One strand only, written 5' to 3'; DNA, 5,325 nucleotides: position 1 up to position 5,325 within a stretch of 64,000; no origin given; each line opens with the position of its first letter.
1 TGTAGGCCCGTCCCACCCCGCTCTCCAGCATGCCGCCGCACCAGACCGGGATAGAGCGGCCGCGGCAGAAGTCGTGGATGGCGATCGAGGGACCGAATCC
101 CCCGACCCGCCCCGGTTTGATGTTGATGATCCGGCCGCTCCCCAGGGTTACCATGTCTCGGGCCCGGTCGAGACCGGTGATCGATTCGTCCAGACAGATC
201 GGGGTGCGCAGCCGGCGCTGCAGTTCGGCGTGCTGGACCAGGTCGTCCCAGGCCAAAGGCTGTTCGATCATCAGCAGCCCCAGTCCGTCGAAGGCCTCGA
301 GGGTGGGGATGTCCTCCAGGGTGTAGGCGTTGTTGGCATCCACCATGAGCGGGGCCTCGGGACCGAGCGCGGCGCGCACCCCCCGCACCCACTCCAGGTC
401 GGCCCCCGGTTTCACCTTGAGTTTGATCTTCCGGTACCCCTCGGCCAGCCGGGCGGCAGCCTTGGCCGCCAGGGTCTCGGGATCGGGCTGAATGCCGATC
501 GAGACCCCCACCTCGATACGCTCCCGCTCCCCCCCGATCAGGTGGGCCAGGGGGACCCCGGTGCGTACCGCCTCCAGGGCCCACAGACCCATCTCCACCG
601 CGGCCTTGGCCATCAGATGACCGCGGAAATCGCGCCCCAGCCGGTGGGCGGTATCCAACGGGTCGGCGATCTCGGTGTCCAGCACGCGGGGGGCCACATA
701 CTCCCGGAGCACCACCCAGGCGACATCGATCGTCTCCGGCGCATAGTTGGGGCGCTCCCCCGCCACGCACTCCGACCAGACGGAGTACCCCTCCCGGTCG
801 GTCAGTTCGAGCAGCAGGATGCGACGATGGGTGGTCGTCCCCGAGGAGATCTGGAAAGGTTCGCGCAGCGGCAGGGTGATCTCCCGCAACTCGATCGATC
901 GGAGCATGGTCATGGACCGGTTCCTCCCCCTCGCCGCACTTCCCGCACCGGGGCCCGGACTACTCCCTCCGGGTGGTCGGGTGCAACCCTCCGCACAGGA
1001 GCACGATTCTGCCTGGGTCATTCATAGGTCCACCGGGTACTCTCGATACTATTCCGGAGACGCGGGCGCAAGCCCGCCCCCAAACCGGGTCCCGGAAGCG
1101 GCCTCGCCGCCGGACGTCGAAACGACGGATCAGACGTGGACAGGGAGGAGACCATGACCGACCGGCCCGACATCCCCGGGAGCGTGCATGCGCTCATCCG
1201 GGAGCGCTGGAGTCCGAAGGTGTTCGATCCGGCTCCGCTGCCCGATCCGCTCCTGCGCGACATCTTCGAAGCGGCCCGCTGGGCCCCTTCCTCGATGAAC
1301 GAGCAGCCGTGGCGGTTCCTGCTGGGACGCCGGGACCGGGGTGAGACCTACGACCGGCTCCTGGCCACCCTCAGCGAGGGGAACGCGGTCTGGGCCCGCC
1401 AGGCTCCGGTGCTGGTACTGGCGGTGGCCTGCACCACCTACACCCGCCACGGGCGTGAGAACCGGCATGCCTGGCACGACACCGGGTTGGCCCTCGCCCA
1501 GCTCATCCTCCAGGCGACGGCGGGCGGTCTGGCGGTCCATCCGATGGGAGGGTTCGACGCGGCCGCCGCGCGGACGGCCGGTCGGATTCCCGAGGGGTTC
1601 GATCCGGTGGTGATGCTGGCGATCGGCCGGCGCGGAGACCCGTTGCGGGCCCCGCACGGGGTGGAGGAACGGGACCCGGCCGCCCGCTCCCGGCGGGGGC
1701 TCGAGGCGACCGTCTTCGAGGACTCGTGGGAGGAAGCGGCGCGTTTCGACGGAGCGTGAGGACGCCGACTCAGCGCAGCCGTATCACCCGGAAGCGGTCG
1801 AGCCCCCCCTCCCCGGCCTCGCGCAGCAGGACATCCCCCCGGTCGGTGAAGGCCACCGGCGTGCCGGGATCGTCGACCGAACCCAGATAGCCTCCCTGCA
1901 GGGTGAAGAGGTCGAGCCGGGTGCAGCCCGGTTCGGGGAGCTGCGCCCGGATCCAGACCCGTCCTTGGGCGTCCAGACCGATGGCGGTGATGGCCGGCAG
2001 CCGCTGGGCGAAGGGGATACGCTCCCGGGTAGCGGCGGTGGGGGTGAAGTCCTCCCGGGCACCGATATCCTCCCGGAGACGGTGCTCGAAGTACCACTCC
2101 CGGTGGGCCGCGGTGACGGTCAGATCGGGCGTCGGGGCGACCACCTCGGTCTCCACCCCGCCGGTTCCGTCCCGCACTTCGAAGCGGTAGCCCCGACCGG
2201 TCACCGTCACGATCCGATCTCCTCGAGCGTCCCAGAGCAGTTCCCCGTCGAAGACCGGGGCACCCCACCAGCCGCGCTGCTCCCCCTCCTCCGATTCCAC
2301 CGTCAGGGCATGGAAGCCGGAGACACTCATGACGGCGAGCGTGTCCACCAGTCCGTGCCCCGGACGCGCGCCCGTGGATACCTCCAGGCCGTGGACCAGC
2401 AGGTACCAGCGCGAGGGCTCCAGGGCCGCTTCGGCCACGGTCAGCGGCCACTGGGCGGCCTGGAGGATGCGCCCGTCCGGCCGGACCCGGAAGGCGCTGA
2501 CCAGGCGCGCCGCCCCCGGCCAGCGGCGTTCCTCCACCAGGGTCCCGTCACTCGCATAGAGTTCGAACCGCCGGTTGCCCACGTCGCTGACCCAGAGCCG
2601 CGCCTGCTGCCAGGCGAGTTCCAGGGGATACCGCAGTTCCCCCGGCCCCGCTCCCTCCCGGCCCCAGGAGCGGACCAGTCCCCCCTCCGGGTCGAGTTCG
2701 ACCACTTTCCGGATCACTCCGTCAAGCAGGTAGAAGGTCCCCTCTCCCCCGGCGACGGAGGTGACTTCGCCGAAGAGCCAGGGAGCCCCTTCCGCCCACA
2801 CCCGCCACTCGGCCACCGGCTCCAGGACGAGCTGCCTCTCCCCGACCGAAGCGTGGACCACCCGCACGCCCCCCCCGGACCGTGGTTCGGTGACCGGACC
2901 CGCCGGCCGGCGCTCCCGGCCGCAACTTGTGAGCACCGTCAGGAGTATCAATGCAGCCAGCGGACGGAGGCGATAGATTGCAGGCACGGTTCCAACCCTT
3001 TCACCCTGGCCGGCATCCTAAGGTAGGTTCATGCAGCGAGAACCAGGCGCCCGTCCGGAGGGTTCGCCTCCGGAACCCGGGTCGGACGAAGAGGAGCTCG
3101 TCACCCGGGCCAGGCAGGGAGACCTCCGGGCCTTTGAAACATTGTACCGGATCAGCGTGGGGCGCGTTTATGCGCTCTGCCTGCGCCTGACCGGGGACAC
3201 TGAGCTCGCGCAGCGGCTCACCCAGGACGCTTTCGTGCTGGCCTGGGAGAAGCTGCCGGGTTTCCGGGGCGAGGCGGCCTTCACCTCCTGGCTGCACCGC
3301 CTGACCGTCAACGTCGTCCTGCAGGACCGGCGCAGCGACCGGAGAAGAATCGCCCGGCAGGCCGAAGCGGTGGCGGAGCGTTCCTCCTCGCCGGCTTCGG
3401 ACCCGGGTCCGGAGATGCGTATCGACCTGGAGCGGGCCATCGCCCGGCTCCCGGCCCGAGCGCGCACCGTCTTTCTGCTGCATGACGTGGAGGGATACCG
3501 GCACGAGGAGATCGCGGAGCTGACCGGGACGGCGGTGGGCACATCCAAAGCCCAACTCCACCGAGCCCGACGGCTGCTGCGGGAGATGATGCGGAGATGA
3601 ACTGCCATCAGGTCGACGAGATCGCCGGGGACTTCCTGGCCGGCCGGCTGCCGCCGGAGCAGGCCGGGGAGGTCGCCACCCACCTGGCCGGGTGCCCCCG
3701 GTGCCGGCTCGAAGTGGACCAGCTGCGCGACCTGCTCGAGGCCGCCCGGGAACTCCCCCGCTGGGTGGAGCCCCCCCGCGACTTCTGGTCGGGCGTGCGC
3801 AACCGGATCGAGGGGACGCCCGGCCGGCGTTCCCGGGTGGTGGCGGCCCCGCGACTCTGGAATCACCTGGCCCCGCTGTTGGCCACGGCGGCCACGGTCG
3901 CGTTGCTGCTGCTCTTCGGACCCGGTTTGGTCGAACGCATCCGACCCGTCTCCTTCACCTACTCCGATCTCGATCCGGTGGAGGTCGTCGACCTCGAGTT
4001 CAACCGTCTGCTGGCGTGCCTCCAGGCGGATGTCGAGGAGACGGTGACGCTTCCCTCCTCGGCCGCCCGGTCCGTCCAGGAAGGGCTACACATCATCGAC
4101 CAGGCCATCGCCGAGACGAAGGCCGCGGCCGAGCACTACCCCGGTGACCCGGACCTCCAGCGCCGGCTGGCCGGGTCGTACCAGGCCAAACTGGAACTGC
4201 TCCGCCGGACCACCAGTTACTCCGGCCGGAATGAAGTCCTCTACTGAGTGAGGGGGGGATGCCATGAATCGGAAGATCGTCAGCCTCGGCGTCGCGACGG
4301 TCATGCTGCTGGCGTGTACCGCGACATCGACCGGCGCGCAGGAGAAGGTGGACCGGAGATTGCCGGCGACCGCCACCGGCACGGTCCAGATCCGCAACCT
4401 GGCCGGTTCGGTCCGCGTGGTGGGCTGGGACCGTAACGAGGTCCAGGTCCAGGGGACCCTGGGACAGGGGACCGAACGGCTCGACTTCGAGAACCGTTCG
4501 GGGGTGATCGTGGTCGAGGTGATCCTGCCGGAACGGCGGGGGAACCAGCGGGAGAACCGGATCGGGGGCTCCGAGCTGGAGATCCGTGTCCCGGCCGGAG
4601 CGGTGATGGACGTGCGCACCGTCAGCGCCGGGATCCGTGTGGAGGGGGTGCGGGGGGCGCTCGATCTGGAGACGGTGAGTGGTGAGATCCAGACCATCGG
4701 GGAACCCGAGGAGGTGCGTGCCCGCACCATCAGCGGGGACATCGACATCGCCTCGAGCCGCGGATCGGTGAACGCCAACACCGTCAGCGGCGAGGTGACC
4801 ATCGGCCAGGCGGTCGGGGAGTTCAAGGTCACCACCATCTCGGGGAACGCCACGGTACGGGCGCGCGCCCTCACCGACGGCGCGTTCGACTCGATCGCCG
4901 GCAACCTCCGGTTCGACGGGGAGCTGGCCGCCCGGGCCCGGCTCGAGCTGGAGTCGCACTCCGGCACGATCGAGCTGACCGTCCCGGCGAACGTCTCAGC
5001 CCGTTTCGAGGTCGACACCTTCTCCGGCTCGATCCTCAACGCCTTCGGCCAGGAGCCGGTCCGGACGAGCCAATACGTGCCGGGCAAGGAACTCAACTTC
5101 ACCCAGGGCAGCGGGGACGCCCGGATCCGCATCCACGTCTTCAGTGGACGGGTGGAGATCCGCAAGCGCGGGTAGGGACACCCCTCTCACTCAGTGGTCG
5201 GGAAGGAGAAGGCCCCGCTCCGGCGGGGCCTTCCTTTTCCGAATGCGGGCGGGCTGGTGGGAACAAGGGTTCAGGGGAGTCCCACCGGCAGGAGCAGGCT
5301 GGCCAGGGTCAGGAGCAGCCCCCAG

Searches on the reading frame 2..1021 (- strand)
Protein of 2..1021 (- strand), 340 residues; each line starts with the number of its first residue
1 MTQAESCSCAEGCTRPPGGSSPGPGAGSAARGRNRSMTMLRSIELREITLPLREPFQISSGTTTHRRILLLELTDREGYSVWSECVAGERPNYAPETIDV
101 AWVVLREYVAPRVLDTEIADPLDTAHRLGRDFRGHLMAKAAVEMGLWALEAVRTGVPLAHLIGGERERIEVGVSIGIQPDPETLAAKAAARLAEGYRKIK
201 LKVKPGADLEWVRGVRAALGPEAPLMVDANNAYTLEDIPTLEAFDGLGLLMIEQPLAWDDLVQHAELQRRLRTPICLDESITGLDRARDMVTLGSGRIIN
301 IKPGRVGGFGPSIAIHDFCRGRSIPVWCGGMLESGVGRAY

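Call 51: search_protein_families(library=pfam, proteins=[window:2-1021:-], max_evalue=0.0001)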
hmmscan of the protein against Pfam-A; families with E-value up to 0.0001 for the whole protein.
window:2-1021:- (340 aa): 2 families
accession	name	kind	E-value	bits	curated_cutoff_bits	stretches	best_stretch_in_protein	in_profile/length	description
PF13378.12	MR_MLE_C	-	1e-36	127.2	29.4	1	184-339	2-162/219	Enolase C-terminal domain-like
PF02746.21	MR_MLE_N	-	1.7e-11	44.8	22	1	49-163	10-117/117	Mandelate racemase / muconate lactonizing enzyme, N-terminal domain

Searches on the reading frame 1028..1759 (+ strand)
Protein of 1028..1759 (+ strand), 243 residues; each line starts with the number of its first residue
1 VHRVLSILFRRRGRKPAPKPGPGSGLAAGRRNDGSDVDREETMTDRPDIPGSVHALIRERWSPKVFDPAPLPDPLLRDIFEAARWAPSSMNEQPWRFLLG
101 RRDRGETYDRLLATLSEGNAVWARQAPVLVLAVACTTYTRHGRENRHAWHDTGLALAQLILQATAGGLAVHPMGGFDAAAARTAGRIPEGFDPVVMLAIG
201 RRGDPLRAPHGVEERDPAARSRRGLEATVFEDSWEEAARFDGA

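Call 51: search_protein_families(library=pfam, proteins=[window:1028-1759:+], max_evalue=0.0001)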
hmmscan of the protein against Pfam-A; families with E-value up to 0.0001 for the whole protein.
window:1028-1759:+ (243 aa): 2 families
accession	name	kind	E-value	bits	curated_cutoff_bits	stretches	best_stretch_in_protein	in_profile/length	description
PF00881.29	Nitroreductase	-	5.7e-24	85.6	23.5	2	57-104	1-48/167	Nitroreductase family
PF14512.11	TM1586_NiRdase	-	6.1e-07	29.7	27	1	76-103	160-187/215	Putative TM nitroreductase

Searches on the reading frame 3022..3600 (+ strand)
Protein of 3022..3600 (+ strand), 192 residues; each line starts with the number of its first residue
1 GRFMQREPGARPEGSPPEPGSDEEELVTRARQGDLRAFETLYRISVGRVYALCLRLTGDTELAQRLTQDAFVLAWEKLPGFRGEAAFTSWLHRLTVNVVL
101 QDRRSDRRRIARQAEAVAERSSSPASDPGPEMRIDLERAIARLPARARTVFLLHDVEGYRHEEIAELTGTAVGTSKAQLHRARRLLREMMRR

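Call 51: search_protein_families(library=pfam, proteins=[window:3022-3600:+], max_evalue=0.0001)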
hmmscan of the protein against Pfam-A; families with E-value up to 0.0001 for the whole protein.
window:3022-3600:+ (192 aa): 3 families
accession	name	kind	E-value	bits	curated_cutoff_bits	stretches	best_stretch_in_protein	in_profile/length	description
PF08281.18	Sigma70_r4_2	-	1.5e-18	66.6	25.7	1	135-186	3-54/54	Sigma-70, region 4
PF04542.20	Sigma70_r2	-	2.2e-11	43.8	24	1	42-109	2-71/71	Sigma-70 region 2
PF04545.22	Sigma70_r4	-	4.8e-06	26.4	24.1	1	139-188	1-50/50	Sigma-70, region 4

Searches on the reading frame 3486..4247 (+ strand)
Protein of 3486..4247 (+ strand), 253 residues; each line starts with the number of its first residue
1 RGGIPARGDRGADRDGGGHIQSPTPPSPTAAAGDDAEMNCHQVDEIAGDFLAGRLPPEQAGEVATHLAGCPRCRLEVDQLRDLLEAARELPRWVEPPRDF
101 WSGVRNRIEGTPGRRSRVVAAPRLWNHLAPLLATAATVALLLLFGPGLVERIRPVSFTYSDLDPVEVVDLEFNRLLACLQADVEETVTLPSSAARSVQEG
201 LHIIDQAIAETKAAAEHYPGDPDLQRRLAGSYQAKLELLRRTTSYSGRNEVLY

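Call 51: search_protein_families(library=pfam, proteins=[window:3486-4247:+], max_evalue=0.0001)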
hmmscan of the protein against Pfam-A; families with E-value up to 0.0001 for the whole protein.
window:3486-4247:+ (253 aa): 1 family
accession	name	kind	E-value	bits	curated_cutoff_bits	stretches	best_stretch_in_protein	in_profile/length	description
PF13490.11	zf-HC2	-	1.2e-08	35.3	22.2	1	40-74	1-35/35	Putative zinc-finger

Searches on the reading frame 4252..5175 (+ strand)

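Call 51: search_protein_families(library=pfam, proteins=[window:4252-5175:+], max_evalue=0.0001)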
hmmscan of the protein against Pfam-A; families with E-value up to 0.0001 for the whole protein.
window:4252-5175:+ (307 aa): 1 family
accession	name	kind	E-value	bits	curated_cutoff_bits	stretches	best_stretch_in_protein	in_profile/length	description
PF13349.12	DUF4097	-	1.4e-12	48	22.9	1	119-186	139-212/247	Toastrack DUF4097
